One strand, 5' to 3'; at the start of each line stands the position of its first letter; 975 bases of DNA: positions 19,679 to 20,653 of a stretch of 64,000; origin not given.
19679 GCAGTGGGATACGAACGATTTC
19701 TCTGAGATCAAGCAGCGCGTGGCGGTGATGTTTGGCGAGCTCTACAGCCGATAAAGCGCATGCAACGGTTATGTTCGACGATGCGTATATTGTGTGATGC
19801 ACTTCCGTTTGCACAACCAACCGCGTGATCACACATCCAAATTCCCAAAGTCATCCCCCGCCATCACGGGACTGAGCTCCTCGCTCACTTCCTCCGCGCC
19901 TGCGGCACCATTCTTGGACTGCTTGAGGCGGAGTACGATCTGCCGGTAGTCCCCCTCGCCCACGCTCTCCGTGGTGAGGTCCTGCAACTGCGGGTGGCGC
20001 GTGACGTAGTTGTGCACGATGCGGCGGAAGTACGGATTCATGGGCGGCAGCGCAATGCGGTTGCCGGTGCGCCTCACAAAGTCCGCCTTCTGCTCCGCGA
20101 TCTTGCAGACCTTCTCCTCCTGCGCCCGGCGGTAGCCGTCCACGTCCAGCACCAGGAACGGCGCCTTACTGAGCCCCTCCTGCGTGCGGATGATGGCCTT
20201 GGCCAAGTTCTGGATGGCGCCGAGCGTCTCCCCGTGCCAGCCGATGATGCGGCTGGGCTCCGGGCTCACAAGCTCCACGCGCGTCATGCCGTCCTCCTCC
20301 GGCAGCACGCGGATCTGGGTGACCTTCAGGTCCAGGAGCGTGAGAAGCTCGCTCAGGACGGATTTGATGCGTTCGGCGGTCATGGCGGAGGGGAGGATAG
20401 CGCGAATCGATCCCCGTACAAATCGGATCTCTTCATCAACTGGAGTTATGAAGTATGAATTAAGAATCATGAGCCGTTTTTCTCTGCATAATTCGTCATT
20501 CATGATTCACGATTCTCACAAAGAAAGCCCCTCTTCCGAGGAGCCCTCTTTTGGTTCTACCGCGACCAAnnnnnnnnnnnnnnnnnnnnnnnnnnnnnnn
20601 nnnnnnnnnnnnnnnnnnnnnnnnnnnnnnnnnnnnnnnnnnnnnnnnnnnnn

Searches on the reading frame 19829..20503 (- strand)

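Call 7: search_protein_families(library=pfam, proteins=[window:19829-20503:-], max_evalue=0.01)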
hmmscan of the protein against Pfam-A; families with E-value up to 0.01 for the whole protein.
window:19829-20503:- (224 aa): 2 families
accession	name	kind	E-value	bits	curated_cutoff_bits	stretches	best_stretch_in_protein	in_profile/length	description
PF01424.28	R3H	-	4.3e-16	59.1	26.8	1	131-192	2-59/60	R3H domain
PF13083.13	KH_KhpA-B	-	4.6e-06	26.9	32.1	1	49-107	7-64/73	KhpA/KhpB, KH domain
